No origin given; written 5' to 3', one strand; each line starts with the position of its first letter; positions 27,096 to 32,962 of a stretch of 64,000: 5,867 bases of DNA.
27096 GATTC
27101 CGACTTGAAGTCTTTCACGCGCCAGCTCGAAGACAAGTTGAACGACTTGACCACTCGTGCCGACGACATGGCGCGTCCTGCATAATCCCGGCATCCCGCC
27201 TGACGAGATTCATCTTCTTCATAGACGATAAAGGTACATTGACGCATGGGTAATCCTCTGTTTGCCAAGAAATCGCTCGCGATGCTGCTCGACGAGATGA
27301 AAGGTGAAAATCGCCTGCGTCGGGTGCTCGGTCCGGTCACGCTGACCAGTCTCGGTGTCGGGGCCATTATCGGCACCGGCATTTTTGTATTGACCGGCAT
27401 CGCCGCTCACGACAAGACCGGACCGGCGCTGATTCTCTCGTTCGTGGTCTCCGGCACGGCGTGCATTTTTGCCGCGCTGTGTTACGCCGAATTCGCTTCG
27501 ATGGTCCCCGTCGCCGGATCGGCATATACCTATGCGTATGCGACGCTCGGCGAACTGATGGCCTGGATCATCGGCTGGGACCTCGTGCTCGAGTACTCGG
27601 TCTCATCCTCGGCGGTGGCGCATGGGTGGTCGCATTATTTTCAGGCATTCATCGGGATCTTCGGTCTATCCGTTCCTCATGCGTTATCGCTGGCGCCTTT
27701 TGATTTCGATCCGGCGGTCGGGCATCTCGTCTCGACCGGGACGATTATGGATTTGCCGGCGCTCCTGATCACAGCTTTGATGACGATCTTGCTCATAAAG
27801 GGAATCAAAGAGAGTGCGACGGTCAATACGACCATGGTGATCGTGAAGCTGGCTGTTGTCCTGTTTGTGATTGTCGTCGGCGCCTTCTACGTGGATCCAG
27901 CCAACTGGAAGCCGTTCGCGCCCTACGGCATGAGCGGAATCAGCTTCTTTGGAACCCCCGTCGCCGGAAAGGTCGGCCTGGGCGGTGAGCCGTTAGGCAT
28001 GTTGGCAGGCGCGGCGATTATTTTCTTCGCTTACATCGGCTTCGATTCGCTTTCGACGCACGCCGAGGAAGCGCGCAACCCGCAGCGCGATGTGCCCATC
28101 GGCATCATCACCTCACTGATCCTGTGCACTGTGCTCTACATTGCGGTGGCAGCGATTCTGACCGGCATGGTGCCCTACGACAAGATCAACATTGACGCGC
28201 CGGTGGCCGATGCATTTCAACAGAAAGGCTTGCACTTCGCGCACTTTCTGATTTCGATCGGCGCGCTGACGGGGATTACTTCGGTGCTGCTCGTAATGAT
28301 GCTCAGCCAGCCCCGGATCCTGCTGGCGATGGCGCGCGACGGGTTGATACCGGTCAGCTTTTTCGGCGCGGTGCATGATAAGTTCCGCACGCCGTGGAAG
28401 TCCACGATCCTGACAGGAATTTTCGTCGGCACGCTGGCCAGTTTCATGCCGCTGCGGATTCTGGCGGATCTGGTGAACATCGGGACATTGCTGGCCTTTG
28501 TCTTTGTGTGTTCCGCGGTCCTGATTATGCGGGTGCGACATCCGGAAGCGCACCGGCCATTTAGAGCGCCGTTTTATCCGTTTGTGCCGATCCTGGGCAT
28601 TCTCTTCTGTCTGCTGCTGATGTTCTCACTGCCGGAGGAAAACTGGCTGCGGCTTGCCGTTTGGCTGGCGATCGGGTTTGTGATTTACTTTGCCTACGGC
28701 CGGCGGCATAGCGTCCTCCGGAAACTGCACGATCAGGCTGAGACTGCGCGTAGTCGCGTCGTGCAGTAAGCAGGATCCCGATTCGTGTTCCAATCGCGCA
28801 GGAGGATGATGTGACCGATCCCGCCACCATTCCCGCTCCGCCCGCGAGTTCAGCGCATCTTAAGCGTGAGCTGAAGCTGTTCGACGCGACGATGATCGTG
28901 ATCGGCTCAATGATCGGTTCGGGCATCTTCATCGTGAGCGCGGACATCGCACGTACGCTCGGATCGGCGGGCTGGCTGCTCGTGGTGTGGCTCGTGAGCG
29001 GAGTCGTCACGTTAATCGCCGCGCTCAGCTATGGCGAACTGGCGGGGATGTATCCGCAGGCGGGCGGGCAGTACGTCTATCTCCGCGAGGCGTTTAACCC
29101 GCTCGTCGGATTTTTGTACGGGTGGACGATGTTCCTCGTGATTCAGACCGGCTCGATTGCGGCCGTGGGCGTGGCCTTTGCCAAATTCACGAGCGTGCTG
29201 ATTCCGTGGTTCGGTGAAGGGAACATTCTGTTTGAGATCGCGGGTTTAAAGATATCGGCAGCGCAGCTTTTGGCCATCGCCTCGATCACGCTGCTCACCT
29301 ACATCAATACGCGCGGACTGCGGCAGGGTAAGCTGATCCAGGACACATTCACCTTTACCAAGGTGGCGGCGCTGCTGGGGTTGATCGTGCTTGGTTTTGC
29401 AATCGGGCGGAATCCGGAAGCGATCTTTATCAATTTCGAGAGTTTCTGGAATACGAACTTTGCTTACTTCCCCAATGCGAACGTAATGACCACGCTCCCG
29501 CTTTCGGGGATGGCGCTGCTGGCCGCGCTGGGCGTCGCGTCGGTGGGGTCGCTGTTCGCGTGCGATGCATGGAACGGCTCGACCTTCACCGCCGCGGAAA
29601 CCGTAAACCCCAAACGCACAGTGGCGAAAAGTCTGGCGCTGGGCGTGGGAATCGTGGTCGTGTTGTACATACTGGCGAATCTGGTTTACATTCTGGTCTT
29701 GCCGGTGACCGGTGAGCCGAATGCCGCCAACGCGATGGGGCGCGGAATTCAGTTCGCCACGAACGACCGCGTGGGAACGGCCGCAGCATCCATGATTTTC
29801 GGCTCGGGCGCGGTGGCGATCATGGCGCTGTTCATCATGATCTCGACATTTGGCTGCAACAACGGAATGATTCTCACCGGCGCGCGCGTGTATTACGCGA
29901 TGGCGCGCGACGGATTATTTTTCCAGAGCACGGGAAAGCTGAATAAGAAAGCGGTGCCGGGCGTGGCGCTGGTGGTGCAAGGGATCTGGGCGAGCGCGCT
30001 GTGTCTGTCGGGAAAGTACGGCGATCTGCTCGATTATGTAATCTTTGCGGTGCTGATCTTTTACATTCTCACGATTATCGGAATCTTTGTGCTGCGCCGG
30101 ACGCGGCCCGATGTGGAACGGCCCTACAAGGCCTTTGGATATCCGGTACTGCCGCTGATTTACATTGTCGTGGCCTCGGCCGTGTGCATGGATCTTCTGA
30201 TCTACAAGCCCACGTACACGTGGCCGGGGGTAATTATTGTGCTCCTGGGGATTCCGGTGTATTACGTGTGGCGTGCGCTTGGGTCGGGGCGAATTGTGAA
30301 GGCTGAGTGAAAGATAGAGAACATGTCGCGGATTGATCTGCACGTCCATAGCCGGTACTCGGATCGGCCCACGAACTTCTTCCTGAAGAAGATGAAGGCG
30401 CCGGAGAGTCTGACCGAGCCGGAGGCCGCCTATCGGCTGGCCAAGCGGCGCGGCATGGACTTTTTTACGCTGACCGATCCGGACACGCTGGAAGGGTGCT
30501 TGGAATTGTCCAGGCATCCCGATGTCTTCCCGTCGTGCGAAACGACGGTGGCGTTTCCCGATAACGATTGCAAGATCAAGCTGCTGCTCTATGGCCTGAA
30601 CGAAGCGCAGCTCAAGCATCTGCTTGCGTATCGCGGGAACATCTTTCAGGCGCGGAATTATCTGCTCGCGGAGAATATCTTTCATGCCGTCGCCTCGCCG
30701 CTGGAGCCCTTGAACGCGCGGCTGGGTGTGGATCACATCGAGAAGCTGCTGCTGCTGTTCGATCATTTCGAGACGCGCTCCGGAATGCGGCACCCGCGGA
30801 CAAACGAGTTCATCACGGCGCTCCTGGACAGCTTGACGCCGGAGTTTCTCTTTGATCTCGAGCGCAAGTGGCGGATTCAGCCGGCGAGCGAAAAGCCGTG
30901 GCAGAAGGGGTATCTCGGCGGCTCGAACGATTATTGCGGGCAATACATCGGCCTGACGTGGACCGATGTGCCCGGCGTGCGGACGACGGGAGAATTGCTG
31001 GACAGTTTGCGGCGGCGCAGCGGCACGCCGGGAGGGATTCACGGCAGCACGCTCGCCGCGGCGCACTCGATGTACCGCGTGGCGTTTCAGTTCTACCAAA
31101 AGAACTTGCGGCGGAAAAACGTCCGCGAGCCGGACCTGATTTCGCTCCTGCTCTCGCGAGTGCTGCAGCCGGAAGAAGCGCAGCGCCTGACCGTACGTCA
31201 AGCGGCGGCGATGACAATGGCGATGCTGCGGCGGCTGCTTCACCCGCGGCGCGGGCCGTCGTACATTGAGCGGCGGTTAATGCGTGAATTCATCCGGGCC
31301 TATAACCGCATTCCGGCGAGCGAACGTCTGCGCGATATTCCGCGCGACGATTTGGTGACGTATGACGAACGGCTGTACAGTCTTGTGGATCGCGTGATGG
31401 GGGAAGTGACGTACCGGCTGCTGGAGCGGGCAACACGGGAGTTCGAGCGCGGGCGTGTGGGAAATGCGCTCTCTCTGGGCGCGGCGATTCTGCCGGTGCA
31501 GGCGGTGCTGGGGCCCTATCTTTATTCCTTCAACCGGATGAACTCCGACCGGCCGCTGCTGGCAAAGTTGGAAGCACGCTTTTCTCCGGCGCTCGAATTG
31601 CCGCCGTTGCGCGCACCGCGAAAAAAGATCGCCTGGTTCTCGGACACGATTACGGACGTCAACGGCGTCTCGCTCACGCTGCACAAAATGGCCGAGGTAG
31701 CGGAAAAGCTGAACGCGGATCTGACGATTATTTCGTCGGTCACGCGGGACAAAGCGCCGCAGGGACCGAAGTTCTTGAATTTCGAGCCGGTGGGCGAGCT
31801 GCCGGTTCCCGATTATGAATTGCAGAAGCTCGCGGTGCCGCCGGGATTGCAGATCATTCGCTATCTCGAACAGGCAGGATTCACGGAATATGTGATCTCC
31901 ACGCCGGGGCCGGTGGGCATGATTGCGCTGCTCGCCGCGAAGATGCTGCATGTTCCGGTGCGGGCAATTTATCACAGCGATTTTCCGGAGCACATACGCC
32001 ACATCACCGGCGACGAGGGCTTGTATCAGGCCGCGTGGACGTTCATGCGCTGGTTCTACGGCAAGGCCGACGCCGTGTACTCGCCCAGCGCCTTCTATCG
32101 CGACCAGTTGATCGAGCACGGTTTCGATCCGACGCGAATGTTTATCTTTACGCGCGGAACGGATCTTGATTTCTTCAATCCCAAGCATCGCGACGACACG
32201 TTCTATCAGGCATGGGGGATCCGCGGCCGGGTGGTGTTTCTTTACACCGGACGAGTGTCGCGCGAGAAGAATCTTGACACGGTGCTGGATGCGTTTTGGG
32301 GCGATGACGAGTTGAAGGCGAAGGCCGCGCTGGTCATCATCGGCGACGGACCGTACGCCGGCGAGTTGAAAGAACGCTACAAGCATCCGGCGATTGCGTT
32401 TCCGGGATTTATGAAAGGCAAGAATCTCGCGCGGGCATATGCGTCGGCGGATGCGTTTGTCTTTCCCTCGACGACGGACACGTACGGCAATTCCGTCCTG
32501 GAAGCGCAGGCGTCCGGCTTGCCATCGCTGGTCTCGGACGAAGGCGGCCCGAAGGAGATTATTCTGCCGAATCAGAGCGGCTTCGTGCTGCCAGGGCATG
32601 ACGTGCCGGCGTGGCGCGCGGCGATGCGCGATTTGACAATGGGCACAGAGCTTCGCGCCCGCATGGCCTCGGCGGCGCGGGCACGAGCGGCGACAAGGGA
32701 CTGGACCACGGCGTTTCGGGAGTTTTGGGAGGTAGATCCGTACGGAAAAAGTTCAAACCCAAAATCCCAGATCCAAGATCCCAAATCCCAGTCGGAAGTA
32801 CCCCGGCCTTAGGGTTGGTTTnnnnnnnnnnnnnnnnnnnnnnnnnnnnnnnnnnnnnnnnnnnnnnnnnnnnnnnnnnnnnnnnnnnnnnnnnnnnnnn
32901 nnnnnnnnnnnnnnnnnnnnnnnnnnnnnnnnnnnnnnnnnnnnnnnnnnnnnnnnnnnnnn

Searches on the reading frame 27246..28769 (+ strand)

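Call 78: search_protein_families(library=pfam, proteins=[window:27246-28769:+], max_evalue=0.001)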
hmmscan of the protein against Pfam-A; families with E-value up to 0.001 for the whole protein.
window:27246-28769:+ (507 aa): 3 families
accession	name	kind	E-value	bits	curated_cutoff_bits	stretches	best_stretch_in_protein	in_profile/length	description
PF13520.12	AA_permease_2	-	2.2e-56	192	27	1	28-461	1-403/427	Amino acid permease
PF00324.27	AA_permease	-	3.2e-48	165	24.6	1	35-459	4-417/470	Amino acid permease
PF13906.12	AA_permease_C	-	2.9e-17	62.9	27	1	439-489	1-51/51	C-terminus of AA_permease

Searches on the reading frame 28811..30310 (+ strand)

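Call 78: search_protein_families(library=pfam, proteins=[window:28811-30310:+], max_evalue=0.001)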
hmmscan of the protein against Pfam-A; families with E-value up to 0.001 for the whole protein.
window:28811-30310:+ (499 aa): 2 families
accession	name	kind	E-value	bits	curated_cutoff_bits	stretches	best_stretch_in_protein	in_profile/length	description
PF13520.12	AA_permease_2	-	2.2e-46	159.1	27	1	21-458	1-398/427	Amino acid permease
PF00324.27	AA_permease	-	2.3e-33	116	24.6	1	26-469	2-427/470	Amino acid permease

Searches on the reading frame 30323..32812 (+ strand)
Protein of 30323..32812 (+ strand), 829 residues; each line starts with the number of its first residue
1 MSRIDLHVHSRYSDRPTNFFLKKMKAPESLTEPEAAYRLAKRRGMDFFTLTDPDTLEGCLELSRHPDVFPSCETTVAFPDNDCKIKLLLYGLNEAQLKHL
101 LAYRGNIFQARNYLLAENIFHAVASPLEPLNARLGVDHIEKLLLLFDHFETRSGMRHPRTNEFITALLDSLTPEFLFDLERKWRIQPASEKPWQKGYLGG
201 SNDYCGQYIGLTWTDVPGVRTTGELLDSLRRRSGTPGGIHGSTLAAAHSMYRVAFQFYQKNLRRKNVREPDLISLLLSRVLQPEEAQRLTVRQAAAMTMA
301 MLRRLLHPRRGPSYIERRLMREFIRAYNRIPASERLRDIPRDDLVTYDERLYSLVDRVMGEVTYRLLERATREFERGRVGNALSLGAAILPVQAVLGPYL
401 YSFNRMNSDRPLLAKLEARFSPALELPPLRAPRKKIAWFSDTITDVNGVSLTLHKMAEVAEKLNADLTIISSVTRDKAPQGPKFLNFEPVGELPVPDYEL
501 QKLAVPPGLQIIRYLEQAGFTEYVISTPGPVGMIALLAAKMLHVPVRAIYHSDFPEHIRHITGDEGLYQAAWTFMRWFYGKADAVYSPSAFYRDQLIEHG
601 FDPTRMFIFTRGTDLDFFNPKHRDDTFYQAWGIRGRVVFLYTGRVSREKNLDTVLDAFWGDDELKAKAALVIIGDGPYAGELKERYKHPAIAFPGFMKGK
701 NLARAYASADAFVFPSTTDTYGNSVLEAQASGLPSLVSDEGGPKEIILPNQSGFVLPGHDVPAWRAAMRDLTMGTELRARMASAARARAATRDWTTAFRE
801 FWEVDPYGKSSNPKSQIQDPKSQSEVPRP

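Call 38: search_protein_families(library=pfam, proteins=[window:30323-32812:+], max_evalue=0.001)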
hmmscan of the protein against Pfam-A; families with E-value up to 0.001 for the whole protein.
window:30323-32812:+ (829 aa): 6 families
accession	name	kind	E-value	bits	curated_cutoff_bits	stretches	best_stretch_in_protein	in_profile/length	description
PF00534.26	Glycos_transf_1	-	5.6e-28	98.1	26.4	1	635-787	14-171/172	Glycosyl transferases group 1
PF13692.12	Glyco_trans_1_4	-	4.7e-26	92.2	27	1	638-771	3-139/142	Glycosyl transferases group 1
PF13439.12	Glyco_transf_4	-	9.9e-17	61.9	28.5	1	446-616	1-169/170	Glycosyltransferase Family 4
PF13579.12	Glyco_trans_4_4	-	2.3e-11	44.7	29.7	1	448-608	2-154/158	Glycosyl transferase 4-like domain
PF17779.7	NOD2_WH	-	1e-05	26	23.1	1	246-285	10-49/57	NOD2 winged helix domain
PF20706.3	GT4-conflict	-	2.3e-05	24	26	1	700-799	273-383/385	Family 4 Glycosyltransferase in conflict systems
